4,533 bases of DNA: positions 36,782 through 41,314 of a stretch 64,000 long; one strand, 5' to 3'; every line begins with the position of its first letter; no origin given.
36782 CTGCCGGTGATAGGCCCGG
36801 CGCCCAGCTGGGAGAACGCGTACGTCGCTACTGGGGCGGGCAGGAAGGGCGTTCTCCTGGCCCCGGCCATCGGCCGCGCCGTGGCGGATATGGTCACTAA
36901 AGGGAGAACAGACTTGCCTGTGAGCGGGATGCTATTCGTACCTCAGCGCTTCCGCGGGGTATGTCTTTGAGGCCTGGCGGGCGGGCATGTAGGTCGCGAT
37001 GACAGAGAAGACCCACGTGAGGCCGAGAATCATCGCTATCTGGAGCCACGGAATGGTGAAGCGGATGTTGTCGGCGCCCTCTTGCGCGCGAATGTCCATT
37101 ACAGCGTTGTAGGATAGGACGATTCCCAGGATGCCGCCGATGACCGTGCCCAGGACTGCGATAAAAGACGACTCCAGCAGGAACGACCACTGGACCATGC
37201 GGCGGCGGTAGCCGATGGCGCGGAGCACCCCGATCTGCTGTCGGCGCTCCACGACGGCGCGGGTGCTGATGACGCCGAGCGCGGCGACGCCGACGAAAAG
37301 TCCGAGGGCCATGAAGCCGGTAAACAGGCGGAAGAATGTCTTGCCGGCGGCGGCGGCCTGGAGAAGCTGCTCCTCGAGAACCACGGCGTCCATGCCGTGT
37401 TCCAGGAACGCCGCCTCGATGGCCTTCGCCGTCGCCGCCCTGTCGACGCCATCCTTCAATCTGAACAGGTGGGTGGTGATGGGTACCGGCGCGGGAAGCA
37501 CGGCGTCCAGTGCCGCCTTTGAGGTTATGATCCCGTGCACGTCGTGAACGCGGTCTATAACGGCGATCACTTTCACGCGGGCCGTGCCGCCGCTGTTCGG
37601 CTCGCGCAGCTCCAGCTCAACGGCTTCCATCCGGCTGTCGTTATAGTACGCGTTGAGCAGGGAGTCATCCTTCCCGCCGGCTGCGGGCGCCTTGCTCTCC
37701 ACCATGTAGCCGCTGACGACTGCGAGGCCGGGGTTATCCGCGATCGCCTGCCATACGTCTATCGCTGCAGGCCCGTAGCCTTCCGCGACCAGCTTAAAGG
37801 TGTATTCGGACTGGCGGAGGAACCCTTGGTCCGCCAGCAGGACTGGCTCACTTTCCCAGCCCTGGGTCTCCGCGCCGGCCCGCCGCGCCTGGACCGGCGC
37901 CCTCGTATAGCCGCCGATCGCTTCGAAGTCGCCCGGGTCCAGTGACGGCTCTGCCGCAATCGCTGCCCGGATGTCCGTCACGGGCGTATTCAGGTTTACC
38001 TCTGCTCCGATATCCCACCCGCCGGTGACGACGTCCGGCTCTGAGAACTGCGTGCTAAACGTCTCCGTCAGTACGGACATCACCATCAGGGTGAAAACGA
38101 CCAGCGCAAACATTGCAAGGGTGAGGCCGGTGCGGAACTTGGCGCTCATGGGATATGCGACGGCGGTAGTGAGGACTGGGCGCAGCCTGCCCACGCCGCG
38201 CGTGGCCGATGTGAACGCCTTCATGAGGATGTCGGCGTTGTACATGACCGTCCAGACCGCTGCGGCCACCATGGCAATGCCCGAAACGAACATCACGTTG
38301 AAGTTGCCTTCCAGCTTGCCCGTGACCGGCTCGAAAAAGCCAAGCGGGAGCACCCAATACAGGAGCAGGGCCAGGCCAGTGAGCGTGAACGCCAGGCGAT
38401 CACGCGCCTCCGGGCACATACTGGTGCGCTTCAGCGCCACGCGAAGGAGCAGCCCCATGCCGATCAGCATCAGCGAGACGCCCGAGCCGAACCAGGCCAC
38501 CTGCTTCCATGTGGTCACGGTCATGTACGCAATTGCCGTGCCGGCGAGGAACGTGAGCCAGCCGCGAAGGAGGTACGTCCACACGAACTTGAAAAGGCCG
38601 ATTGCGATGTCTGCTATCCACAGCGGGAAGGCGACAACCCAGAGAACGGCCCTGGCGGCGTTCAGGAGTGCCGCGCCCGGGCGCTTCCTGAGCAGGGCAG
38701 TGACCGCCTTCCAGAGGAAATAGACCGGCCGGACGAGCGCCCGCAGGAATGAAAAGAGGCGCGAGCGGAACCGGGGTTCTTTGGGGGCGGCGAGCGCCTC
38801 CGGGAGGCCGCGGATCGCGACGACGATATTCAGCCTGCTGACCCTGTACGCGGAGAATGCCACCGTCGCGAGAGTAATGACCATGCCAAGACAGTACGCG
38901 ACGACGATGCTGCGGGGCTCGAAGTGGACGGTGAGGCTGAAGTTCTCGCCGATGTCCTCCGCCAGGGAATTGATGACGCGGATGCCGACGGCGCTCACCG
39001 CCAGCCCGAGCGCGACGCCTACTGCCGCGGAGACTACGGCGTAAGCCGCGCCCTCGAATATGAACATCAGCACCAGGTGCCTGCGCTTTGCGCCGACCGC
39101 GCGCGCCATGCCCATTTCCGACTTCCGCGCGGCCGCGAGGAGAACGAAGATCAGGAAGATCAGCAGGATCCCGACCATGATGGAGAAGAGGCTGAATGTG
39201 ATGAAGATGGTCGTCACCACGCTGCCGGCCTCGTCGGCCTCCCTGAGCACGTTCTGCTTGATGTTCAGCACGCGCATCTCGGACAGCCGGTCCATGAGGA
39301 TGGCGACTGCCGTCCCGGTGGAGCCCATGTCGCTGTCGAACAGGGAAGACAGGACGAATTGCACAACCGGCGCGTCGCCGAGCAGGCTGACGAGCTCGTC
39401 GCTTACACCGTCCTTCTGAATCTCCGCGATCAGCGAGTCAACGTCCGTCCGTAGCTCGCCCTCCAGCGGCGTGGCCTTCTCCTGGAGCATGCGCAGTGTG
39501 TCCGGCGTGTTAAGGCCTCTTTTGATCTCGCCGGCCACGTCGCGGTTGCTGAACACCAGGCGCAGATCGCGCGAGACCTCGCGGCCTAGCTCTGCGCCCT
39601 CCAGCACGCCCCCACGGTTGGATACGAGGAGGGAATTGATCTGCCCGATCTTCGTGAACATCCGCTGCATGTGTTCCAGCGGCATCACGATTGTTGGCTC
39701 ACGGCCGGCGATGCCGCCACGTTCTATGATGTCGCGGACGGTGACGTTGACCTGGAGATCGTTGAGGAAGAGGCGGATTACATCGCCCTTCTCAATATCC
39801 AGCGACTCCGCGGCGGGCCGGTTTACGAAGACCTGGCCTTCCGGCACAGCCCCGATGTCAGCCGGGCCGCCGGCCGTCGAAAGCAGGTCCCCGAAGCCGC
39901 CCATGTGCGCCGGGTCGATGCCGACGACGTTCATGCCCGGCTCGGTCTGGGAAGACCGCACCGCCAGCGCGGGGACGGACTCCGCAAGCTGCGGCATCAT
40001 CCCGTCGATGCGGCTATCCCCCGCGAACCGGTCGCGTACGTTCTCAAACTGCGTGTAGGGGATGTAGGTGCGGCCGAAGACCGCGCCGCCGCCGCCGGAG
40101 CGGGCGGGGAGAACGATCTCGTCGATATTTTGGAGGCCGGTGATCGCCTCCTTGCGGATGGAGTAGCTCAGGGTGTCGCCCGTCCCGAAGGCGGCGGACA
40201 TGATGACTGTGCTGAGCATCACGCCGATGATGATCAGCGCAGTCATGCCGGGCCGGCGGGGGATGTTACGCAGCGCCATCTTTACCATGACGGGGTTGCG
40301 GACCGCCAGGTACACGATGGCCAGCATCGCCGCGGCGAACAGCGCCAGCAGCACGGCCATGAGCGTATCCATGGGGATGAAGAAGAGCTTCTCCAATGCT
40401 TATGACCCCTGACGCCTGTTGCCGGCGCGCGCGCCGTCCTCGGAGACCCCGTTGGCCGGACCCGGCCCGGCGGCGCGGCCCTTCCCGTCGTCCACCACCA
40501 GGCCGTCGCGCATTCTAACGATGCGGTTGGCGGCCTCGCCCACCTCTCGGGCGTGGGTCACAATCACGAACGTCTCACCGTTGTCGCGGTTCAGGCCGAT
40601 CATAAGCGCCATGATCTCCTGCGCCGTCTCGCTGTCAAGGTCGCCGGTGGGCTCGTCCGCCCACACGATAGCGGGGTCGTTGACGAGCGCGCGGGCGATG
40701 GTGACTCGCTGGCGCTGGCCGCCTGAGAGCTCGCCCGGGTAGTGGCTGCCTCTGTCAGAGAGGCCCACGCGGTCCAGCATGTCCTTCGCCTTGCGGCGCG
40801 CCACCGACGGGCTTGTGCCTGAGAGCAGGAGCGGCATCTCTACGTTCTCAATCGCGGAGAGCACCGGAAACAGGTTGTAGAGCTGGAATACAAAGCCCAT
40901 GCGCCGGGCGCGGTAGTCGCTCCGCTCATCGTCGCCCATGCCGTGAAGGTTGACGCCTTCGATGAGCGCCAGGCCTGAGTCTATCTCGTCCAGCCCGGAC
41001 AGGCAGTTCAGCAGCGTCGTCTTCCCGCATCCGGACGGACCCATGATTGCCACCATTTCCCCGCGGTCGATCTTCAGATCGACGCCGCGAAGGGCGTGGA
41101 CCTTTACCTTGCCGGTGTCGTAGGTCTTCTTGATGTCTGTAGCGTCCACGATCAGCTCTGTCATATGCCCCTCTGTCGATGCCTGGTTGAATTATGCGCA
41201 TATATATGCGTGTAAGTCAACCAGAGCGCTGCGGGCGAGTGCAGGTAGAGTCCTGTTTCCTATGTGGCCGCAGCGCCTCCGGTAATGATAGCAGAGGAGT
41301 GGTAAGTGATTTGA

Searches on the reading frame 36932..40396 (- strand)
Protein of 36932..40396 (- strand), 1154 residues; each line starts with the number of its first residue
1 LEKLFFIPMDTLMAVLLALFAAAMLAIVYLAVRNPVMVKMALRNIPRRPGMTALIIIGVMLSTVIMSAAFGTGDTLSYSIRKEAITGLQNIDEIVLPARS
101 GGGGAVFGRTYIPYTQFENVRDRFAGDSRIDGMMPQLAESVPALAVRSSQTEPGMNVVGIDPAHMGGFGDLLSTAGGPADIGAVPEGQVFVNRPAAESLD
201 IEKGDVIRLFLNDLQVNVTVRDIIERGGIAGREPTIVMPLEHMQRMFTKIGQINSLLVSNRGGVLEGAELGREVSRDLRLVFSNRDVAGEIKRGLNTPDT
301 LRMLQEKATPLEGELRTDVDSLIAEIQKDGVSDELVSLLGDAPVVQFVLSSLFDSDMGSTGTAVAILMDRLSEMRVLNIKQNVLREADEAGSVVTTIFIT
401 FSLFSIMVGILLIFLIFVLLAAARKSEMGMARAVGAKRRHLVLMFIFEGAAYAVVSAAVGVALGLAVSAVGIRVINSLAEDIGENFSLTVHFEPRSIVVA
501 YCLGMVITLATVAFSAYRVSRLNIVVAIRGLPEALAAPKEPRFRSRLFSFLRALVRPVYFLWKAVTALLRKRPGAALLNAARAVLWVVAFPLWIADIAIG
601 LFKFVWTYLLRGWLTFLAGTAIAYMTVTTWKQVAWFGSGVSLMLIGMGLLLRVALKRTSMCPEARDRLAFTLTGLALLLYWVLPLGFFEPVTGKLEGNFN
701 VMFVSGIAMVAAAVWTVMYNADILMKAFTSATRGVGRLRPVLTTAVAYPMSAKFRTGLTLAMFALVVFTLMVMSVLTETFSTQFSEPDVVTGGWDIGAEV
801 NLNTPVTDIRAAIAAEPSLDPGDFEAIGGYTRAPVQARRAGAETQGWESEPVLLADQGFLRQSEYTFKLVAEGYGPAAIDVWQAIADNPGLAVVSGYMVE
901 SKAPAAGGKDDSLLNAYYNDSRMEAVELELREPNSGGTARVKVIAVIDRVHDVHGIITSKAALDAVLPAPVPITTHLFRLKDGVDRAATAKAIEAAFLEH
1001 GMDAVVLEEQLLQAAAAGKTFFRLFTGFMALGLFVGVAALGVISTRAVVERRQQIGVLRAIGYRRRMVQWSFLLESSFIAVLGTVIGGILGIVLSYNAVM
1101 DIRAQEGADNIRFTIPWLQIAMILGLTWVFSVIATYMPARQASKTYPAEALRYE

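Call 58: search_protein_families(library=pfam, proteins=[window:36932-40396:-], max_evalue=0.0001)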
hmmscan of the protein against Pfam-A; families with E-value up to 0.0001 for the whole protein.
window:36932-40396:- (1154 aa): 1 family
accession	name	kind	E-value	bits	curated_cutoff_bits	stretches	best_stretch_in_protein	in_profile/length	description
PF02687.27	FtsX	-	1e-35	122.8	25.5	2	1028-1147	3-120/120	FtsX-like permease C-terminal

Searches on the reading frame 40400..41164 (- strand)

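Call 58: search_protein_families(library=pfam, proteins=[window:40400-41164:-], max_evalue=0.0001)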
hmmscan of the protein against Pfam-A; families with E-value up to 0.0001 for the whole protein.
window:40400-41164:- (254 aa): 2 families
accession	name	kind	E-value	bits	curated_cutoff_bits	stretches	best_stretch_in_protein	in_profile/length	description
PF00005.33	ABC_tran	-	7.6e-33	114.4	25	1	25-173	1-136/137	ABC transporter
PF02463.25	SMC_N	-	3.7e-05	23.7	40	0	145-219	136-212/220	RecF/RecN/SMC N terminal domain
